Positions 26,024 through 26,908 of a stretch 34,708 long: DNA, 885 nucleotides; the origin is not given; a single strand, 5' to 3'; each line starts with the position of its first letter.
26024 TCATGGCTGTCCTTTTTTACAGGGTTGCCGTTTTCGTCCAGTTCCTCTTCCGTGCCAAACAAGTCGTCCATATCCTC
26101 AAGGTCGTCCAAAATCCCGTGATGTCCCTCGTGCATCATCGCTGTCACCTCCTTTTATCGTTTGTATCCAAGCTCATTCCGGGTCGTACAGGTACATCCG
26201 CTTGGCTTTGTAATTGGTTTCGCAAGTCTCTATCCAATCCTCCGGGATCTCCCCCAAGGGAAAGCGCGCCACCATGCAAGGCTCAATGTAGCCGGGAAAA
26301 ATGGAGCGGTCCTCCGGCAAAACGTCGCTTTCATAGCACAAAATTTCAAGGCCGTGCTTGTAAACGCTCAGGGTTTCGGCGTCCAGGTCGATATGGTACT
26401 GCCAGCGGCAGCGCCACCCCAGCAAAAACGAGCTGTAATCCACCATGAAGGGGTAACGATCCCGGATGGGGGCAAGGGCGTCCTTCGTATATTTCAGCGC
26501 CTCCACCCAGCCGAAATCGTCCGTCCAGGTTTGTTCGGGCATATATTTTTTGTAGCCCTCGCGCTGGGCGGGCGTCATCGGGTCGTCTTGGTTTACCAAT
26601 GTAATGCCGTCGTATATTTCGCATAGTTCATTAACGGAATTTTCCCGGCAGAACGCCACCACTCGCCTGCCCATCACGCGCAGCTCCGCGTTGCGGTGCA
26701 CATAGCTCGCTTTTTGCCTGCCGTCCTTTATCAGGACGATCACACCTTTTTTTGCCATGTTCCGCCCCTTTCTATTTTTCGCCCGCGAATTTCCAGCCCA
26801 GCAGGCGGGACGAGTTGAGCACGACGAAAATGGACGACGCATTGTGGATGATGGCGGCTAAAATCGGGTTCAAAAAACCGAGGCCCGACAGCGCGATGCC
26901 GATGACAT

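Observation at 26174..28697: P1B-type ATPase with a CPC motif but no N-terminal metal-binding domain, coupled to an uncharacterised 194-aa cytoplasmic protein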

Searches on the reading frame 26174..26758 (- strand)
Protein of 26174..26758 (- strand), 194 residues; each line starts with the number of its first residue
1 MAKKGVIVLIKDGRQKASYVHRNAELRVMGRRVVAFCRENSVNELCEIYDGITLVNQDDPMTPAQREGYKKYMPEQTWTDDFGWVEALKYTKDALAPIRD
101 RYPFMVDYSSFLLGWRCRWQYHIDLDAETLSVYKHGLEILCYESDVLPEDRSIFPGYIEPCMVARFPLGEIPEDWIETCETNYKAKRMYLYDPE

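Call 3: search_protein_families(library=pfam, proteins=[window:26174-26758:-], max_evalue=0.01)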
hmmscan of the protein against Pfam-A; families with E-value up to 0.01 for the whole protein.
window:26174-26758:- (194 aa): 0 families

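Call 4: search_protein_families(library=ncbifam, proteins=[window:26174-26758:-], max_evalue=0.01)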
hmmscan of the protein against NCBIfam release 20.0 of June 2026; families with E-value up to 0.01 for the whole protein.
window:26174-26758:- (194 aa): 0 families

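Call 5: find_homologous_proteins(query=window:26174-26758:-)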
Query window:26174-26758:- (194 aa): 10 proteins with E <= 0.001 among 86 candidates.
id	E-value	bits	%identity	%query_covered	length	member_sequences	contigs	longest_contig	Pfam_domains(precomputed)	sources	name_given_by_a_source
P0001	5.6e-133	459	100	100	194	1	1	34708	-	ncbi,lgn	-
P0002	1.2e-94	334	72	99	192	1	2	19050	-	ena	-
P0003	7.1e-88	311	68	99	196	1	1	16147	-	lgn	-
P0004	3.9e-81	289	59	99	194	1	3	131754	-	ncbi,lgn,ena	-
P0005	1.8e-80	287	61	99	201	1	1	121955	-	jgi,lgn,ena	-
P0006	4.5e-74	266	58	100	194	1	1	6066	-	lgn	-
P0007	1.7e-60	222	52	99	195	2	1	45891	-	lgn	-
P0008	9.6e-53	197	47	92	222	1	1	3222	-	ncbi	-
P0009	1.5e-50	189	46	97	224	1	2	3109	-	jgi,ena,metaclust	metaclust:\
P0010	7.5e-43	164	45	95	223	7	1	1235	-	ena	-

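Call 7: find_encoding_contigs(protein=P0004, flank=8000, max_places=3)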
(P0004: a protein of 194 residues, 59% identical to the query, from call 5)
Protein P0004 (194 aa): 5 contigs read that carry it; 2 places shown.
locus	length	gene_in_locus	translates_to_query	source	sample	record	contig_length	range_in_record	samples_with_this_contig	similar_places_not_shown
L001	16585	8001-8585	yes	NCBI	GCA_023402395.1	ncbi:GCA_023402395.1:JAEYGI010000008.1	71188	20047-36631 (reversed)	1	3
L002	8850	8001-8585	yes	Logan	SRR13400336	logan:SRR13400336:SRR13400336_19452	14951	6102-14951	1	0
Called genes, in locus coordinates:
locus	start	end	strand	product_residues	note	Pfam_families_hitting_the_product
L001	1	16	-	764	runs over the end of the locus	PF00708:Acylphosphatase, PF07503:zf-HYPF, PF01300:Sua5_yciO_yrdC, PF17788:HypF_C, PF22521:HypF_C_2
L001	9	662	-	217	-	PF02492:cobW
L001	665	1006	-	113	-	PF01155:HypA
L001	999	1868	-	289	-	PF17827:PrmC_N, PF06325:PrmA, PF01170:UPF0020 (weak), PF05175:MTS, PF13847:Methyltransf_31, PF08241:Methyltransf_11 (weak), PF08242:Methyltransf_12 (weak), PF13649:Methyltransf_25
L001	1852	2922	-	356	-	PF03462:PCRF, PF00472:RF-1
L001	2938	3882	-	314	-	PF07136:DUF1385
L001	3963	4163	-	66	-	PF01197:Ribosomal_L31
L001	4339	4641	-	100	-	PF02583:Trns_repr_metal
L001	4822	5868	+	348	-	PF04389:Peptidase_M28, PF01546:Peptidase_M20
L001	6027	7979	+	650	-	PF00122:E1-E2_ATPase, PF00702:Hydrolase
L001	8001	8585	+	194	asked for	-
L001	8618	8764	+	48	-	-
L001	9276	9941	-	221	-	-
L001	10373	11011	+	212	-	PF13189:Cytidylate_kin2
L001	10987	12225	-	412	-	PF04055:Radical_SAM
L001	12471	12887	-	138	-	PF13470:PIN_3, PF01850:PIN (weak)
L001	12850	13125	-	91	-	PF04014:MazE_antitoxin, PF15937:PrlF_antitoxin (weak)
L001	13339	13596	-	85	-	PF12637:TSCPD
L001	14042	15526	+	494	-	-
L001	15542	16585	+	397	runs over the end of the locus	PF13729:TraF_2, PF18990:DUF5723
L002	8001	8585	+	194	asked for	-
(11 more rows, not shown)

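Call 8: find_encoding_contigs(protein=P0005, flank=8000, max_places=3)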
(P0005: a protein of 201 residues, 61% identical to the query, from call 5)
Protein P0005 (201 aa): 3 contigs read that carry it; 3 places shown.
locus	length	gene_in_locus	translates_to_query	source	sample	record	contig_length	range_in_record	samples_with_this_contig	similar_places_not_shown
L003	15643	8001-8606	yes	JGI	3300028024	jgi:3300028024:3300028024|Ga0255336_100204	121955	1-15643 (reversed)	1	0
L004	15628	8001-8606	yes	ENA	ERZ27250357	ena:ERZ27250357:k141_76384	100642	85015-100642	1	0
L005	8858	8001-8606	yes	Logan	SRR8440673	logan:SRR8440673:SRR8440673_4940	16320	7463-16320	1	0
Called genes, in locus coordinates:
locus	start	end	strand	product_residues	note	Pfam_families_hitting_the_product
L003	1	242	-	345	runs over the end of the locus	PF02608:Bmp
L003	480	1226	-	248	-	PF00072:Response_reg, PF00165:HTH_AraC (weak), PF12833:HTH_18, PF00165:HTH_AraC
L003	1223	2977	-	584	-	PF02743:dCache_1, PF00672:HAMP, PF06580:His_kinase, PF02518:HATPase_c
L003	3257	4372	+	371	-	PF01476:LysM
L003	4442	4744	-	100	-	PF02583:Trns_repr_metal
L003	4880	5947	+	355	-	PF04389:Peptidase_M28, PF01546:Peptidase_M20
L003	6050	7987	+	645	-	PF00122:E1-E2_ATPase, PF00702:Hydrolase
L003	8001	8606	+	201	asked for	-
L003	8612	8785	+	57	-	-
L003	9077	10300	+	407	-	PF17785:PUA_3, PF10672:Methyltrans_SAM, PF01728:FtsJ (weak), PF13489:Methyltransf_23 (weak), PF03602:Cons_hypoth95, PF05175:MTS, PF13847:Methyltransf_31, PF13649:Methyltransf_25, +2 more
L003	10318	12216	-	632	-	-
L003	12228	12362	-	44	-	-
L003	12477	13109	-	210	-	PF00072:Response_reg, PF00196:GerE, PF04545:Sigma70_r4 (weak), PF08281:Sigma70_r4_2 (weak)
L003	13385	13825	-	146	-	-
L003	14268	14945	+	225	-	PF00724:Oxidored_FMN (weak), PF12831:FAD_oxidored (weak)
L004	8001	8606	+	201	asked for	-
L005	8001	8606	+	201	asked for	-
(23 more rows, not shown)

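Call 9: find_encoding_contigs(protein=P0007, flank=8000, max_places=3)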
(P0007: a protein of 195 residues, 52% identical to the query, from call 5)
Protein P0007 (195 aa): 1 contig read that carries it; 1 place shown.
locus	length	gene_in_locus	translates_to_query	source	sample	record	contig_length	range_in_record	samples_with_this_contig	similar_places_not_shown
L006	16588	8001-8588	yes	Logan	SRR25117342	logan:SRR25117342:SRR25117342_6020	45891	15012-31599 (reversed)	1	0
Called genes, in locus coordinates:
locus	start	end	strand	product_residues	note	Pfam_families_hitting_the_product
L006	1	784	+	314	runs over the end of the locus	PF01544:CorA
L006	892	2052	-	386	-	PF01411:tRNA-synt_2c (faint), PF07973:tRNA_SAD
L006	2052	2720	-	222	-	PF00702:Hydrolase, PF13419:HAD_2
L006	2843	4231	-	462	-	PF00083:Sugar_tr (weak), PF07690:MFS_1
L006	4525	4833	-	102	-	PF02583:Trns_repr_metal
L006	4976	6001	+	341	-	PF04389:Peptidase_M28 (weak), PF01546:Peptidase_M20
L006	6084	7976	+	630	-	PF00122:E1-E2_ATPase, PF00702:Hydrolase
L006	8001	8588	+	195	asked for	-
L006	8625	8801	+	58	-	-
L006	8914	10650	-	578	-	PF01590:GAF (faint), PF13185:GAF_2, PF00989:PAS, PF08448:PAS_4, PF13426:PAS_9, PF00990:GGDEF, PF01966:HD, PF13487:HD_5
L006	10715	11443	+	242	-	PF08448:PAS_4, PF13426:PAS_9 (faint)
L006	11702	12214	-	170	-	-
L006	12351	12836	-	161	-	-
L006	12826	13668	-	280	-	PF12801:Fer4_5, PF13237:Fer4_10 (weak)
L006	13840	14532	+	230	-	PF00072:Response_reg, PF00486:Trans_reg_C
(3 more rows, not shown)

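Call 29: predict_structure(alignment_id=A1)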
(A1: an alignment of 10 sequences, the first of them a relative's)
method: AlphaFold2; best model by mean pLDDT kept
length: 194 residues; sequences in the alignment: 10
mean_pLDDT: 85.6   pTM: 0.83
mean pLDDT of the five models: 85.6, 85.1, 84.5, 84.5, 84.3
residues with pLDDT >= 90: 119; 70-90: 34; 50-70: 40; < 50: 1
segments of 3 or more residues with pLDDT < 50: none
pLDDT, mean of each block of 10 residues (from residue 1): 82 92 89 97 97 93 95 92 91 92 88 65 97 72 61 62 94 96 79 60
secondary structure, 60 per line:
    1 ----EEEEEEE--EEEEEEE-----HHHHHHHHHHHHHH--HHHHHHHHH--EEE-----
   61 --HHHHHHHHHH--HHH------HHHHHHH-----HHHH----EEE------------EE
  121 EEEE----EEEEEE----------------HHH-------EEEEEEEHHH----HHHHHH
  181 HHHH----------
elements in order: E5-11 E14-20 H26-39 H42-50 E53-55 H63-72 H84-90 H96-99 E104-106 E119-124 E129-134 E161-167 H175-184

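Call 36: fold_search(model_id=the predicted structure, library=pdb)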
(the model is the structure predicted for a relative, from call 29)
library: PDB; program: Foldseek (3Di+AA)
matches with E <= 10: 204; with E <= 0.001: 0
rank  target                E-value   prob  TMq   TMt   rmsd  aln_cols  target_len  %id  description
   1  4gfc_A                7.2e-01  0.07  0.22  0.26  18.6       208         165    6  N-terminal coiled-coil dimer of C.elegans SAS-6, crystal form B (released 2013-06-19)
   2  6tgs                  1.2e+00  0.03  0.11  0.21  13.3       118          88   12  AtNBR1-PB1 domain (released 2020-02-12)
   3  7pjb_B                1.4e+00  0.10  0.15  0.18   7.3        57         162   12  Crystal structure of YTHDC1 with compound PSI_DC1_004 (released 2021-10-20)
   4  9y1l_B                1.4e+00  0.06  0.12  0.15   8.9        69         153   14  Crystal Structure of Putative Restriction Endonuclease Domain-Containing Protein from Leptospirillum ferriphilum YSK (released 2025-09-10)
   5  8q4v_B                1.5e+00  0.06  0.12  0.14   8.4        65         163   11  Crystal structure of YTHDC1 in complex with Compound 37 (ZA_356) (released 2023-12-06)
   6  7mqa_SM               1.5e+00  0.04  0.14  0.11   7.4        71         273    8  Cryo-EM structure of the human SSU processome, state post-A1 (released 2021-09-22)
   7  8ddr_A                1.5e+00  0.02  0.13  0.05  14.2       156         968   10  cryo-EM structure of TRPM3 ion channel in the absence of PIP2 (released 2022-11-02)
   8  8iwl_B                1.6e+00  0.03  0.16  0.11  12.0       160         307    9  A.baumannii Uncharacterized sugar kinase ydjH (released 2023-05-24)
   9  8iwl_A                1.8e+00  0.03  0.17  0.12  11.0       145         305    5  A.baumannii Uncharacterized sugar kinase ydjH (released 2023-05-24)
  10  5ms0_M                2.0e+00  0.08  0.18  0.09   9.9        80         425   10  pseudo-atomic model of the RNA polymerase lambda-based antitermination complex solved by cryo-EM (released 2017-05-03)
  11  9o7w_B                2.0e+00  0.01  0.09  0.02  15.1        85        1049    9  Cryo-EM structure of apo rabbit TRPM3 having 3 resting and 1 activated subunits at 18 degrees Celsius (released 2025-12-17)
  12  7mq8_SM               2.1e+00  0.04  0.14  0.10   7.4        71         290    8  Cryo-EM structure of the human SSU processome, state pre-A1 (released 2021-09-22)
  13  9m0m                  2.2e+00  0.07  0.16  0.11   8.5        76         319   10  Crystal structure of a thermophilic family II inorganic pyrophosphatase in Thermodesulfobacterium commune (released 2026-03-04)
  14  6sz7_A                2.2e+00  0.05  0.13  0.15   8.3        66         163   12  Crystal structure of YTHDC1 with fragment 5 (DHU_DC1_066) (released 2020-03-04)
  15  9e2x_E                2.2e+00  0.02  0.14  0.07  14.1       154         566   10  Cryo-EM structure of yeast CMG helicase stalled at G4-containing DNA template, state 2 (released 2025-03-19)
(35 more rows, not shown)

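Call 37: search_protein_representatives(alignment_id=A1)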
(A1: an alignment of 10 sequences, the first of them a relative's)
Query: 10 sequences, 196 profile positions. Proteins with E-value up to 0.001 (for the whole library): 689; up to 1e-10: 145; up to 1e-30: 8. The best 150 are listed.
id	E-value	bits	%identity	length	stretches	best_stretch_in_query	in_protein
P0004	7.2e-101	351.9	-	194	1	1-194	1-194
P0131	5.6e-72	257.6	-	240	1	2-194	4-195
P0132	7.5e-65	234.3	-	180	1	1-180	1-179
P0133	3.5e-55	202.8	-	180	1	1-179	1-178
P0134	2.8e-43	163.9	-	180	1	61-193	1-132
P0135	4.2e-40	153.6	-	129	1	1-97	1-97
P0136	2.4e-39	151.1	-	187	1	3-120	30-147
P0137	2.6e-31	124.9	-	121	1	1-84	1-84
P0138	3.5e-26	108.1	-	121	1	103-195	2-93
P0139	3.6e-22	95.0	-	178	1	1-182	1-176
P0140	5.1e-22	94.6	-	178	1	1-178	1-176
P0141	8.3e-22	93.9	-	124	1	3-83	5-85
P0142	1.9e-21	92.6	-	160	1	1-136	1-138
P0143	1.9e-20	89.4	-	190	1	1-183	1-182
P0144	6.7e-20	87.6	-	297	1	4-179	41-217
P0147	1.5e-17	80.0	-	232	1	1-180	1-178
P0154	5.4e-17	78.2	-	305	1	1-135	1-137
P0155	9.5e-17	77.4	-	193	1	1-174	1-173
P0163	1.5e-15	73.5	-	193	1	1-181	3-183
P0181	3.1e-14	69.1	-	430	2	1-143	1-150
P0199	4.0e-13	65.5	-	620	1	1-142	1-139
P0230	5.4e-12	61.8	-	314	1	1-181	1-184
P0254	3.4e-11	59.2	-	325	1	1-135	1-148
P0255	3.4e-11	59.2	-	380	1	1-138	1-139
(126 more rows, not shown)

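Call 38: search_protein_families(library=pfam, proteins=[P0139, P0143, P0144, P0147, P0154, P0181, P0199, P0255, P0254, P0230], max_evalue=0.01)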
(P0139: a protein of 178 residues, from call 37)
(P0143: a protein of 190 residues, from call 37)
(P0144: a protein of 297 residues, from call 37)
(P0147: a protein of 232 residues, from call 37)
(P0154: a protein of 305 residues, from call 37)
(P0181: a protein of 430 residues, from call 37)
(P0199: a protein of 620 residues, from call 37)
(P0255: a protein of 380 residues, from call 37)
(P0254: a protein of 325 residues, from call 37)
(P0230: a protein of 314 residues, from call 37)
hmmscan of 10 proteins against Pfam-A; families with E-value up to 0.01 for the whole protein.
P0139 (178 aa): 0 families

P0143 (190 aa): 0 families

P0144 (297 aa): 0 families

P0147 (232 aa): 0 families

P0154 (305 aa): 0 families

P0181 (430 aa): 1 family
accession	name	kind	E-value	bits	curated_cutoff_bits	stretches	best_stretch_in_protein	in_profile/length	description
PF09450.16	DUF2019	-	0.0067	16.8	23.3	0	39-82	19-62/105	Domain of unknown function (DUF2019)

P0199 (620 aa): 1 family
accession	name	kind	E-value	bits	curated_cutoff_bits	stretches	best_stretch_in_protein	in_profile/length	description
PF14284.11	PcfJ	-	4e-14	53.1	25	1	478-580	41-136/147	PcfJ-like protein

P0255 (380 aa): 1 family
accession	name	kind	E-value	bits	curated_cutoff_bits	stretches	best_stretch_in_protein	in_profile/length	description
PF07275.16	ArdA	-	9.6e-27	94.9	27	1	210-372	1-149/155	Antirestriction protein (ArdA)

P0254 (325 aa): 0 families

P0230 (314 aa): 0 families

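Call 39: search_protein_families(library=phrogs, proteins=[P0001, P0139, P0143, P0144, P0147, P0154, P0181, P0199, P0255, P0230], max_evalue=0.01)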
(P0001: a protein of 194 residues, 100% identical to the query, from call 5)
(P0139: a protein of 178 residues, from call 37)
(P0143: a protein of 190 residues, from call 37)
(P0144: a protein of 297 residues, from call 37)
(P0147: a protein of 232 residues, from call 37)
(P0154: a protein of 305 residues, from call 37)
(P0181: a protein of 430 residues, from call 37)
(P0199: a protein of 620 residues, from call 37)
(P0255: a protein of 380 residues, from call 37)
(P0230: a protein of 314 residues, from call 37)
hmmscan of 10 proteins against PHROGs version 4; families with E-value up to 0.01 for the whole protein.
P0001 (194 aa): 1 family
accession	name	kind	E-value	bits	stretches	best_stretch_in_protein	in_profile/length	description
phrog_30528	-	unknown function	0.00045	21.1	1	3-135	3-136/183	-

P0139 (178 aa): 1 family
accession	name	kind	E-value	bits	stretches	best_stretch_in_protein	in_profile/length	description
phrog_30528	-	unknown function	1.6e-21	78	1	1-150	1-151/183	-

P0143 (190 aa): 1 family
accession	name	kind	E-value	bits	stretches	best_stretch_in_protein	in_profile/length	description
phrog_30528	-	unknown function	3.9e-10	40.9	1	1-164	1-160/183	-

P0144 (297 aa): 2 families
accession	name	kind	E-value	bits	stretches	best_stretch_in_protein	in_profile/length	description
phrog_30528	-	unknown function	1.3e-26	94.6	1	38-187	1-148/183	-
phrog_1987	-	unknown function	0.0097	17.3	0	40-72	3-36/128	-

P0147 (232 aa): 1 family
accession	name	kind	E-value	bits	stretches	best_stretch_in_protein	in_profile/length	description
phrog_30528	-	unknown function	3.6e-12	47.5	1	1-145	1-148/183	-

P0154 (305 aa): 1 family
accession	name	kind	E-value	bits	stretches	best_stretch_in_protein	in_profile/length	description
phrog_30528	-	unknown function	8.2e-22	79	1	1-149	1-148/183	-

P0181 (430 aa): 1 family
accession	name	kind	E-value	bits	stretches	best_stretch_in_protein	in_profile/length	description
phrog_30528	-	unknown function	1.2e-17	65.3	1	1-154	1-147/183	-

P0199 (620 aa): 4 families
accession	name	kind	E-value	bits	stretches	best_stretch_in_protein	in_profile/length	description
phrog_30528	-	unknown function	3.9e-14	53.9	1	1-154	1-157/183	-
phrog_8470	-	unknown function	1.2e-08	35.2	1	486-591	443-548/567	-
phrog_3169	-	unknown function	9e-07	29.3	1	514-584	387-453/474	-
phrog_7484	-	unknown function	6.1e-06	26.2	1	482-584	329-430/450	-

P0255 (380 aa): 2 families
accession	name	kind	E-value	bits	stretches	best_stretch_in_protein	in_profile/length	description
phrog_30528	-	unknown function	8.8e-28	98.4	1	1-155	1-154/183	-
phrog_2059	-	moron, auxiliary metabolic gene and host takeover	9.4e-18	66.1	1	208-363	3-161/181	anti-restriction protein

P0230 (314 aa): 4 families
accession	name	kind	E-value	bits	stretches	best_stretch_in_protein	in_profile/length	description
phrog_30528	-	unknown function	1.5e-25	91.1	1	1-149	1-149/183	-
phrog_1987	-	unknown function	6e-05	24.4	1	1-48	1-50/128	-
phrog_2267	-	unknown function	6.6e-05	24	1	234-310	24-104/112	-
phrog_1086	-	unknown function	0.0097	16.5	0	235-300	42-113/137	-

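Call 41: find_related_loci(query=A1, collection=genome_contigs, flank=6000)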
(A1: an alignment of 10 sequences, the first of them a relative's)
Query A1 (194 aa) in genome_contigs; peptide patterns used: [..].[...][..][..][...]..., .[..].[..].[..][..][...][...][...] (x = any residue, [..] = any of these).
60 stretches matched a pattern; 4 encode a relative of the query (tblastn E <= 1e-3); 4 distinct loci.
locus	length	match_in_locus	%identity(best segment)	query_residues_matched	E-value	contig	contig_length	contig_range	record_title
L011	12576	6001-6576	59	1-192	2e-85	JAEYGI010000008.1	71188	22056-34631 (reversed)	MAG: Bacillota bacterium isolate OH_HFB_283 k127_921350, whole genome shotgun sequence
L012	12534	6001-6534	46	3-181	2e-51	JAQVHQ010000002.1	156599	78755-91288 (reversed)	MAG: Lachnospiraceae bacterium isolate STE_209 NODE_112_length_156599_cov_51.495117_Sandtown_E, whole genome shotgun seq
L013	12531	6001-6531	46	3-180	2e-50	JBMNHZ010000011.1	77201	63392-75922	MAG: Lutisporaceae bacterium isolate SBF912LR0HQ0046 contig_37458, whole genome shotgun sequence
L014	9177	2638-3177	45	1-184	8e-48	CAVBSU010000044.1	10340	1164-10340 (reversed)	Lachnospiraceae bacterium isolate G02644-L1_cleanbin_000010 genome assembly, contig: Spades_G02644-L1_contig_1694, whole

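Call 55: find_related_loci(query=A1, collection=metagenome_contigs, flank=5000)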
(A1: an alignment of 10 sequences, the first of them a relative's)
Query A1 (194 aa) in metagenome_contigs; peptide patterns used: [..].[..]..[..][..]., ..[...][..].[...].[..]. (x = any residue, [..] = any of these).
110 stretches matched a pattern; 16 encode a relative of the query (tblastn E <= 1e-3); 16 distinct loci.
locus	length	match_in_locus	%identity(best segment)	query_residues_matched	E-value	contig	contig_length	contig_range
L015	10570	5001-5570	57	1-190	1e-76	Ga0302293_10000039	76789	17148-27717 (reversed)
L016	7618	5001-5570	57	1-190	1e-76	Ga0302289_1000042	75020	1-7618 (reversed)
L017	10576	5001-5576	61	1-192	1e-83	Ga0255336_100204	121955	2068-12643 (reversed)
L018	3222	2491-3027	47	1-179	7e-58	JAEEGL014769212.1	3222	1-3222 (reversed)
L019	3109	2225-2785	46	1-188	2e-56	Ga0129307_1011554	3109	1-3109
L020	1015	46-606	45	1-188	3e-57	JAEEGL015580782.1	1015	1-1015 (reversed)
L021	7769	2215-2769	44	3-188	8e-52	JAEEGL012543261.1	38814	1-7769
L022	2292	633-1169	45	3-180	1e-51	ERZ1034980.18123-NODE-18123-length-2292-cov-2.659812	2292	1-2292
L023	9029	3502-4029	44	3-179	6e-50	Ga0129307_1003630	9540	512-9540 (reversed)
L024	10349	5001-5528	43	3-179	4e-49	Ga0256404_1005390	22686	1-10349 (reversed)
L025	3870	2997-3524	44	3-179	5e-49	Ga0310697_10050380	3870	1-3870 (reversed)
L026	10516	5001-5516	45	16-185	2e-48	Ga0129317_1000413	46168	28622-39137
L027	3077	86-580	46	16-181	2e-48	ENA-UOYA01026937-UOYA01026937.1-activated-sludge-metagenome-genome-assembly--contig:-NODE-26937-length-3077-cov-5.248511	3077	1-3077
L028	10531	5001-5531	44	3-180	4e-47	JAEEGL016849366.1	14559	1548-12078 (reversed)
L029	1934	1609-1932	50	3-110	3e-33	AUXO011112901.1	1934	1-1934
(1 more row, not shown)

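Call 63: search_protein_families(library=ncbifam, proteins=[P0139, P0143, P0147, P0155, P0163, P0255, P0199, P0144], max_evalue=0.1)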
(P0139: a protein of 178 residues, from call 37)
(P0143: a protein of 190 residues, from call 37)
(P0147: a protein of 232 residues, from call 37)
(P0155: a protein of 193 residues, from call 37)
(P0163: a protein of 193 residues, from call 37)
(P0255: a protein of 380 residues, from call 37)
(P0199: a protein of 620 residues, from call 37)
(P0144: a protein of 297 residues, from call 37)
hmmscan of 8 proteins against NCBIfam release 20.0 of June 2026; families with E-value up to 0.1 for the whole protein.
P0139 (178 aa): 0 families

P0143 (190 aa): 0 families

P0147 (232 aa): 0 families

P0155 (193 aa): 0 families

P0163 (193 aa): 0 families

P0255 (380 aa): 0 families

P0199 (620 aa): 1 family
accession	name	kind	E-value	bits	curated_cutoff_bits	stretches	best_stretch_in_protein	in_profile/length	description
TIGR02664.1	nitr_red_assoc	subfamily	0.017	15.7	110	0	285-347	55-117/145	nitrate reductase maturation protein NarM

P0144 (297 aa): 2 families
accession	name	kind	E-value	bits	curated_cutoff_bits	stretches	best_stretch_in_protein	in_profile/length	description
NF045971.1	conju_CD1110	equivalog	0.0016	16.8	325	1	250-295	454-497/752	VirB4-like conjugal transfer ATPase, CD1110 family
NF045975.1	VirB4_plasma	equivalog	0.0045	14.7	590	1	250-285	553-588/894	Mbov_0397 family ICE element conjugal transfer ATPase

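Call 64: search_solved_structures(query=A1, max_evalue=10)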
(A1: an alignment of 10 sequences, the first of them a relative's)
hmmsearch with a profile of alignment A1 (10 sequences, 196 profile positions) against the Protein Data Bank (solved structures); distinct sequences matched with E-value up to 10: 4.
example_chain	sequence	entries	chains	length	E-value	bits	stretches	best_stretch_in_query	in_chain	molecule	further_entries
3w08_A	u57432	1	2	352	0.11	15.1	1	86-133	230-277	Aldoxime dehydratase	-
9r9z_Aa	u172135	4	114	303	0.3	13.7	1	114-186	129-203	Genome polyprotein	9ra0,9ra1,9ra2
4h59_A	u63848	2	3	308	0.74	12.4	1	114-156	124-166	Iron-compound ABC transporter, iron compound-binding protein | ABC transporter substrate-binding protein-iron transport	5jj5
4hmo_A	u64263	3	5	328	0.81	12.3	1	114-156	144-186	Iron-compound ABC transporter, iron compound-binding protein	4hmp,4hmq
